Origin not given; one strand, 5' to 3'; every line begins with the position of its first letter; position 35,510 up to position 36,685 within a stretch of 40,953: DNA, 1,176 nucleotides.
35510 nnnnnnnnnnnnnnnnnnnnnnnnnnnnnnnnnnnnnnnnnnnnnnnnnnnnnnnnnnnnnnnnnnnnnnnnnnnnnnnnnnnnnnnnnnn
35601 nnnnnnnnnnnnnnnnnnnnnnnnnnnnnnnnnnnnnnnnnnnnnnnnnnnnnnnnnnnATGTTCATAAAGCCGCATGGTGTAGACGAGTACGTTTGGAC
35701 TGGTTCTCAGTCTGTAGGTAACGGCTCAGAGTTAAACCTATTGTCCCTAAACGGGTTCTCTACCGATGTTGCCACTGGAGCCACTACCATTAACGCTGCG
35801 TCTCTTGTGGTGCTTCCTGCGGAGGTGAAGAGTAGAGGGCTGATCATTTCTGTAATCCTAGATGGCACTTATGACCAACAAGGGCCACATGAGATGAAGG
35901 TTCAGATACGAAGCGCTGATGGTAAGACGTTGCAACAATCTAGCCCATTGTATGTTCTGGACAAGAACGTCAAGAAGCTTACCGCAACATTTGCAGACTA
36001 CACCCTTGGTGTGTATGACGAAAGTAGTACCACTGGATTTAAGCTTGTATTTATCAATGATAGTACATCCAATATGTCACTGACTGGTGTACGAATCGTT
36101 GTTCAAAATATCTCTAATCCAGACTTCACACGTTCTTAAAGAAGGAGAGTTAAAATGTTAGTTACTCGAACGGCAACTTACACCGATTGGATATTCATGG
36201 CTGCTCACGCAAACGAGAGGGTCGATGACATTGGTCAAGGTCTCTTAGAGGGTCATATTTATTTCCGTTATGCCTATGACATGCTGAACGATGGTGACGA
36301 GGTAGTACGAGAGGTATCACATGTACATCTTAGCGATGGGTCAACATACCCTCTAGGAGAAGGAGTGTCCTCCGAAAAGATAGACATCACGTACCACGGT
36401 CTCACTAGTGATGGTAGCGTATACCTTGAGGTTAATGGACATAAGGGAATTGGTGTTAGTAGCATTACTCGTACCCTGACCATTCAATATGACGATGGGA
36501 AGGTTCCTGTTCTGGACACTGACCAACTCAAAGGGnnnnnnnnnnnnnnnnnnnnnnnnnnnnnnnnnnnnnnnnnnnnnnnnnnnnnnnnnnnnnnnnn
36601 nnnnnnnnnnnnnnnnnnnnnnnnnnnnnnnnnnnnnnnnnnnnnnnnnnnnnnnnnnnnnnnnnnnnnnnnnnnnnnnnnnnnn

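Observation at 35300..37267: Two-gene insertion of unknown function between the spanin genes and the large terminase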

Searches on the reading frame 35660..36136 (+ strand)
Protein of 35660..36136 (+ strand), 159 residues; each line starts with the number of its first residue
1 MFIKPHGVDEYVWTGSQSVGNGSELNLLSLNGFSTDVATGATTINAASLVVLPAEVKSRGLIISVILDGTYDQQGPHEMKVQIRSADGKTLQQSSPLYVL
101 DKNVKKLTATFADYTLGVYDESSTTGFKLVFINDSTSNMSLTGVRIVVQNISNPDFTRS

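Call 59: search_dna_similar(query=window:35660-36136:+, collection=phages, mode=protein, max_evalue=10, max_rows=25)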
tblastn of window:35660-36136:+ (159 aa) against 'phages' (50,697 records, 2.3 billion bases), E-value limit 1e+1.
Records with a match: 14; places in all: 14; records where one place covers at least 80% of the query: 12.
Best place of each record, by identity: <60% 14.
By first word of the organism name: Escherichia 5; Salmonella 5; Aeromonas 2; Haloarcula 2.
By host as written in the record: Escherichia coli 4; Salmonella enterica subsp. enterica serovar Albany 2; Aeromonas salmonicida 2; Haloarcula californiae 2; - 1; Salmonella enterica subsp. enterica serovar Enteritidis 1; Salmonella sp. 1; Salmonella enterica subsp. enterica serovar Typhimurium 1.
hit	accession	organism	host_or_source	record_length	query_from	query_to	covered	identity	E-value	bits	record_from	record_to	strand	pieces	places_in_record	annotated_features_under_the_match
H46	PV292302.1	Escherichia phage Jgk1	Escherichia coli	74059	8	155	93%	30.7%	1e-2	40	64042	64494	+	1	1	record has no annotation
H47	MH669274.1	Escherichia phage PD38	Escherichia coli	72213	8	153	92%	30.0%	3e+0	34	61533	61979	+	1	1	hypothetical protein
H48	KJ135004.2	Escherichia phage Bp4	Escherichia coli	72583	8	153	92%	30.0%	3e+0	34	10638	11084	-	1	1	hypothetical protein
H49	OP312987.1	Escherichia phage vB_EcoS_Uz-1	-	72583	8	153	92%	30.0%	3e+0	34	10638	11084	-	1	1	hypothetical protein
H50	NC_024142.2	Escherichia phage Bp4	Escherichia coli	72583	8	153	92%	30.0%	3e+0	34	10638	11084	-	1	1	hypothetical protein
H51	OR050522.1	Salmonella phage SP154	Salmonella enterica subsp. enterica ...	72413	8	155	93%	28.9%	9e-4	44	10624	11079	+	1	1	hypothetical protein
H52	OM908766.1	Salmonella phage S5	Salmonella sp.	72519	8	155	93%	28.9%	1e-3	44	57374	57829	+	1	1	protease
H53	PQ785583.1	Salmonella phage As2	Salmonella enterica subsp. enterica ...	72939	8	155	93%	28.3%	3e-3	42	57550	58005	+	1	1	hypothetical protein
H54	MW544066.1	Salmonella phage vB_SalP_TR2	Salmonella enterica subsp. enterica ...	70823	8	155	93%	26.5%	8e-2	39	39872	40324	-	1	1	protease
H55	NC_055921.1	Salmonella phage vB_SalP_TR2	Salmonella enterica subsp. enterica ...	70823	8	155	93%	26.5%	8e-2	39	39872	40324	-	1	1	protease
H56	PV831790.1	Aeromonas phage AS2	Aeromonas salmonicida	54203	3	153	95%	23.5%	5e-1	36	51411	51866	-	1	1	hypothetical protein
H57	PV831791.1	Aeromonas phage AS3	Aeromonas salmonicida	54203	3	153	95%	23.5%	5e-1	36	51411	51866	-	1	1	hypothetical protein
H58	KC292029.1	Haloarcula californiae tailed virus 1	Haloarcula californiae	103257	49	153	66%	27.1%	1e+0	35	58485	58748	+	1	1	99: hypothetical protein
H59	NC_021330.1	Haloarcula californiae tailed virus 1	Haloarcula californiae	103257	49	153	66%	27.1%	1e+0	35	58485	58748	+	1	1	99: hypothetical protein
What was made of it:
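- Tried and rejected: Only a relaxed search with the ORF-A knob found the N4-like relatives (call 59).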

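Call 61: get_annotated_region(hit=H51, flank=7000)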
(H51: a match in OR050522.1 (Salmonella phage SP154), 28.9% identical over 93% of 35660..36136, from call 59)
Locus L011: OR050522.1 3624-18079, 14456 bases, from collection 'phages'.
description: Salmonella phage SP154, complete genome.
organism: Salmonella phage SP154 (NCBI taxid 3050369)
taxonomy: Viruses; Duplodnaviria; Heunggongvirae; Uroviricota; Caudoviricetes; Schitoviridae; Humphriesvirinae; Ithacavirus
host: Salmonella enterica subsp. enterica serovar Enteritidis; source: China; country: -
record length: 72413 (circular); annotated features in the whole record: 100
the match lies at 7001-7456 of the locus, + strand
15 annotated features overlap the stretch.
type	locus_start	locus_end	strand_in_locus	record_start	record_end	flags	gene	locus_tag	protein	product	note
CDS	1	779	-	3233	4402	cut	-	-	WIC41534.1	hypothetical protein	-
CDS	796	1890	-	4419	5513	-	-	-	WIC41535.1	hypothetical protein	-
CDS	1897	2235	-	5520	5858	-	-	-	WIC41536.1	hypothetical protein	-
CDS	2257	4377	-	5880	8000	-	-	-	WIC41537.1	portal (connector) protein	-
CDS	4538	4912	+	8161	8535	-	-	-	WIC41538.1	hypothetical protein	-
CDS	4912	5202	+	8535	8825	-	-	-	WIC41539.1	hypothetical protein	-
CDS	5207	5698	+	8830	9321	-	-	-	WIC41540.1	lysin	Phage lysin lysozyme or muramidase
CDS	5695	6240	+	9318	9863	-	-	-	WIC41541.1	hypothetical protein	-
CDS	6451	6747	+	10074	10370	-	-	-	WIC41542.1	hypothetical protein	-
CDS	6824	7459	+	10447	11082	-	-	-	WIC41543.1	hypothetical protein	-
CDS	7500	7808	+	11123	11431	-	-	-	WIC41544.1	hypothetical protein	-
CDS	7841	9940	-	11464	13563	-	-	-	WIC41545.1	tailspike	-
CDS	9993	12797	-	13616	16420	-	-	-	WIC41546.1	hypothetical protein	-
CDS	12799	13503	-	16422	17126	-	-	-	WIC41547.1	hypothetical protein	-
CDS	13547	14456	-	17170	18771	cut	-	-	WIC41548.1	terminase large subunit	-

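Call 62: get_annotated_region(hit=H50, flank=7000)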
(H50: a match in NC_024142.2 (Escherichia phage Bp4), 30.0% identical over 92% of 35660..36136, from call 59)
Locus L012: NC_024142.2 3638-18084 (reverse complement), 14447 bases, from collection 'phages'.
description: Enterobacteria phage Bp4, complete genome.
organism: Escherichia phage Bp4 (NCBI taxid 1458848)
taxonomy: Viruses; Duplodnaviria; Heunggongvirae; Uroviricota; Caudoviricetes; Schitoviridae; Enquatrovirinae; Gamaleyavirus; Gamaleyavirus Bp4
host: Escherichia coli; source: feces; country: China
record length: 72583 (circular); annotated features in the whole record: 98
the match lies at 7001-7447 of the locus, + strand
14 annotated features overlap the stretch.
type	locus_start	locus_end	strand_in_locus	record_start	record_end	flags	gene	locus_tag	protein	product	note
CDS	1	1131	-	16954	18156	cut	-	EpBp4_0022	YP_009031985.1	major head protein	orf22; major coat protein; similar to YP_950534.1 gp56 from Enterobacteria phage N4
CDS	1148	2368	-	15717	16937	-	-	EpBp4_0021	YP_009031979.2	tail length tape measure protein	orf21; tape measure protein; similar to YP_950535.1 gp57 from Enterobacteria phage N4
CDS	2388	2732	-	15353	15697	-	-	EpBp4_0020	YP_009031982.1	hypothetical protein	orf20; similar to YP_950536.1 gp58 from Enterobacteria phage N4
CDS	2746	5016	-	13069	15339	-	-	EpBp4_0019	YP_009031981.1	portal protein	orf19; portal protein; gp59; similar to YP_950537.1 94KD protein from Enterobacteria phage N4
CDS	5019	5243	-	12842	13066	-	-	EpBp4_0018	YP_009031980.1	Rz-like spanin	orf18; putative Rz/Rzl spanin protein; similar to YP_950538.1 gp60 from Enterobacteria phage N4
CDS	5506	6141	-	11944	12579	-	-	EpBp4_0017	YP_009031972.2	endolysin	orf17; putative N-acetylmuramidase; similar to YP_950539.1 gp61 from Enterobacteria phage N4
CDS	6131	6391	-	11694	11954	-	-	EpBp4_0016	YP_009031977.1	holin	orf16; putative holin protein; similar to YP_950540.1 gp62 from Enterobacteria phage N4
CDS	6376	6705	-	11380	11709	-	-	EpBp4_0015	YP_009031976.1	tail length tape-measure protein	orf15; tail length tape-measure protein; similar to YP_950541.1 gp63 from Enterobacteria phage N4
CDS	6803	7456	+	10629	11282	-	-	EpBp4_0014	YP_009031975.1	hypothetical protein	orf14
CDS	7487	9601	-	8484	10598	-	-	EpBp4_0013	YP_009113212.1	tail protein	orf13; tail spike protein; similar to YP_009056200.1 putative tail fiber protein from Enterobacteria phage ...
CDS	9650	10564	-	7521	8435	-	-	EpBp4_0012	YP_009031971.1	tail fiber protein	orf12; N-terminus similar to INSD accession CAO78738.1 tailspike protein from Salmonella phage Det7; similar to ...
CDS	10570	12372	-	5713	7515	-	-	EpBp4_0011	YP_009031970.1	tail protein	orf11; tail fiber protein; similar to YP_950545.1 30 kDa virion protein from Enterobacteria phage N4, confirmed ...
CDS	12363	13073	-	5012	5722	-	-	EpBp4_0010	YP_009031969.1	virion structural protein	orf10; putative tail protein; similar to YP_950546.1 gp68 from Enterobacteria phage N4, function identified by HHpred ...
CDS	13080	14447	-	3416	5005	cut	-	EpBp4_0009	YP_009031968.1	terminase subunit A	orf9; terminase subunit A; similar to YP_950547.1 gp69 from Enterobacteria phage N4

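Call 67: search_protein_families(library=phrogs, proteins=[L012:6803-7453:+], max_evalue=0.001)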
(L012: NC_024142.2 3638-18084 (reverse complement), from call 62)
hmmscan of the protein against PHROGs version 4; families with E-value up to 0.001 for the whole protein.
L012:6803-7453:+ (217 aa): 1 family
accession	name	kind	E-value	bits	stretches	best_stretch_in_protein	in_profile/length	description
phrog_17779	-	unknown function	8.9e-117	388.9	1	8-216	2-207/208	-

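Call 99: search_solved_structures(query=L011:6451-6744:+, max_evalue=0.01, show_alignments=1)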
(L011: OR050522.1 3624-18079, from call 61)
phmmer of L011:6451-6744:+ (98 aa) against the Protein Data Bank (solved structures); distinct sequences matched with E-value up to 0.01: 4.
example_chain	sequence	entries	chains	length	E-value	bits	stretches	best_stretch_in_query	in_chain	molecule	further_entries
9d82_J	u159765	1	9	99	7.6e-52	176.1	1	1-98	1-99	B2 Dec Gp45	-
6qvk_1e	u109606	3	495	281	1.8e-07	34.6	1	44-97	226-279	Capsid fiber protein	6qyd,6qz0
3qc7_A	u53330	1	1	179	4e-07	33.5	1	45-97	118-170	Head fiber protein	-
7qof_l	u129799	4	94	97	0.0074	19.9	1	52-97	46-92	Head fiber dimer protein gp29 | Head fiber trimer protein gp21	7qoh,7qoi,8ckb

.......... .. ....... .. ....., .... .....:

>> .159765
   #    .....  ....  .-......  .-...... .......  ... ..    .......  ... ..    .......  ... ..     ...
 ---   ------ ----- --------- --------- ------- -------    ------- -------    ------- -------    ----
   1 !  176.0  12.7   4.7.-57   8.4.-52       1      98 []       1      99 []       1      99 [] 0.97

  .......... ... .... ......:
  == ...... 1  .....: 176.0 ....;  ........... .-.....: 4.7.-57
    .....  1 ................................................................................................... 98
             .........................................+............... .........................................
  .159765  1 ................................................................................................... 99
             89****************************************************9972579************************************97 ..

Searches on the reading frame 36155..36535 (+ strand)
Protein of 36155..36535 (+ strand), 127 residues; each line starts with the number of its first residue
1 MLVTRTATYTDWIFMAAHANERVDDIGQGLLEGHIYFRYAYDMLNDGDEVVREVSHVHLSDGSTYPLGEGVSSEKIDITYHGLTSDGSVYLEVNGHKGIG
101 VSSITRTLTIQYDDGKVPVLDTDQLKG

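Call 48: search_protein_representatives(alignment_id=A3)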
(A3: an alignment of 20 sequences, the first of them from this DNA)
Query: 20 sequences, 129 profile positions. Proteins with E-value up to 0.001 (for the whole library): 37; up to 1e-10: 30; up to 1e-30: 29. The best 37 are listed.
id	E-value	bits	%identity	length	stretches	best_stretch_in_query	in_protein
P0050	3.1e-63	227.9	-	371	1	1-129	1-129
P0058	7.9e-63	226.6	-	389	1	1-129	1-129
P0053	2.2e-61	221.9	-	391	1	1-128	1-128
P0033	3.3e-61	221.3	-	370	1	1-129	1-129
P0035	1.6e-59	215.9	-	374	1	1-129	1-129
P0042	1.7e-59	215.8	-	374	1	1-128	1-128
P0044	2.2e-59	215.4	-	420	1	1-129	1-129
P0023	3.2e-59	214.9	-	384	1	1-129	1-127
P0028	4.9e-59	214.3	-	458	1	1-129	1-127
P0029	1.6e-58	212.6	-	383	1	1-129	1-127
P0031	2.3e-58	212.1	-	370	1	1-128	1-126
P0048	1.6e-57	209.4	-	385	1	1-129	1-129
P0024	1.6e-57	209.4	-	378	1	1-129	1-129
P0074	1.8e-57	209.2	-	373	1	1-129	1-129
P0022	2.2e-57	208.9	-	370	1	1-129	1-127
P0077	7.2e-44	165.3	-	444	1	1-128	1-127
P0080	6.2e-40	152.5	-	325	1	1-127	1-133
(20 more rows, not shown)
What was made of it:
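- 36155..36517 (+): ORF-B conserved N-terminal beta-domain (aa 1-121), ending in the near-invariant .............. junction; proposed virion anchor. Closed family of about 30 clusters among 1.84 billion representatives (call 48).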

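Call 50: find_encoding_contigs(protein=P0080, flank=8000, max_places=3)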
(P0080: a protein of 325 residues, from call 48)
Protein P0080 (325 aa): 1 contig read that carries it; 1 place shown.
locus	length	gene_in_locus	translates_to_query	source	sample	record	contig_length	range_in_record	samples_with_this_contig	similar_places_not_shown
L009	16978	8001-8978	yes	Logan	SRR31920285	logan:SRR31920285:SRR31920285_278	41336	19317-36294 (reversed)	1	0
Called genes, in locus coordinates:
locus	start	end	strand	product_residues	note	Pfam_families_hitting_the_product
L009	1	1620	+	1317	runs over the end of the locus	PF01464:SLT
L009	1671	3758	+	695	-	PF03906:Phage_T7_tail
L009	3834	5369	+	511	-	PF03906:Phage_T7_tail, PF20744:gp37_trimer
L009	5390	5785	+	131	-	-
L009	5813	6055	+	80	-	PF10746:Phage_holin_2_2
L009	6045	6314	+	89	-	PF11123:DNA_Packaging_2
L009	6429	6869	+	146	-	PF03245:Phage_lysis (weak)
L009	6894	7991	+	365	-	-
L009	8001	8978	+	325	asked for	-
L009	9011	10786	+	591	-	PF22530:Terminase-T7_RNaseH-like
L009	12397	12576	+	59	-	PF26807:Phage_T7_GP04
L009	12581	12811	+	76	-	-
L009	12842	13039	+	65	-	-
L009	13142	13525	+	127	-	PF08684:ocr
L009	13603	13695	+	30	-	-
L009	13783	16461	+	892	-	PF14700:RPOL_N, PF00940:RNA_pol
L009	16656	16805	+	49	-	PF08200:Phage_T7_1_1 (weak)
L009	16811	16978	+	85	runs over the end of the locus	-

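Call 51: find_encoding_contigs(protein=P0077, flank=8000, max_places=3)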
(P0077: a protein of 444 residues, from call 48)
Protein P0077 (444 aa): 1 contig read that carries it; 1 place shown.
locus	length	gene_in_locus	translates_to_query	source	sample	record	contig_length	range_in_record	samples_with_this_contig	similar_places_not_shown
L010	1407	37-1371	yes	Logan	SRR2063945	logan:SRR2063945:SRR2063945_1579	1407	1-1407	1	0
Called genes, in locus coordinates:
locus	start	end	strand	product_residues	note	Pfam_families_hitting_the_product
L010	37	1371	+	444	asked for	PF01442:Apolipoprotein (faint), PF04513:Baculo_PEP_C (faint)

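Call 67: search_protein_families(library=phrogs, proteins=[L009:6894-7988:+, P0080, L009:5390-5782:+], max_evalue=0.001)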
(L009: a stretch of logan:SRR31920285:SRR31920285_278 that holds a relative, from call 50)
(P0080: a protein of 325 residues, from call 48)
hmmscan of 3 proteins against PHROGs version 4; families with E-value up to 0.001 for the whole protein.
L009:6894-7988:+ (365 aa): 1 family
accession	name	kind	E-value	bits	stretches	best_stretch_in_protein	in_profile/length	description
phrog_2137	-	tail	9e-05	23.1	1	136-178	149-192/267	tail fiber protein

P0080 (325 aa): 2 families
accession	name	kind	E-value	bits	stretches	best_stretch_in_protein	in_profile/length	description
phrog_1775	-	head and packaging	0.00095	17.7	0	148-272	466-593/1609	minor head protein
phrog_2335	-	tail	0.00098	18.1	0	115-284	302-478/1536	tail length tape measure protein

L009:5390-5782:+ (131 aa): 2 families
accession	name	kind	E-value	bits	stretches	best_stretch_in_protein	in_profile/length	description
phrog_188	-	tail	1.3e-12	48.9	1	5-111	42-149/207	tail fiber assembly protein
phrog_19350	-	unknown function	2.8e-08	34.8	1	9-71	4-66/70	-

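Call 87: search_dna_similar(query=P0080, collection=phages, mode=protein, max_evalue=1, max_rows=15)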
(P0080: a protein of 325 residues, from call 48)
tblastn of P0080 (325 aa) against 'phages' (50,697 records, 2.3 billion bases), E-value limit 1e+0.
No match.

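Call 88: find_related_loci(query=A3, collection=viral_contigs, flank=4000)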
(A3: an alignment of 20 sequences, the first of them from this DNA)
Query A3 (127 aa) in viral_contigs; peptide patterns used: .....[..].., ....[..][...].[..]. (x = any residue, [..] = any of these).
16 stretches matched a pattern, but none encodes a relative of the query by tblastn (E <= 1e-3).
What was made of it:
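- Tried and rejected: An IMG/VR scan with the anchor profile gave no confirmed locus (call 88).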
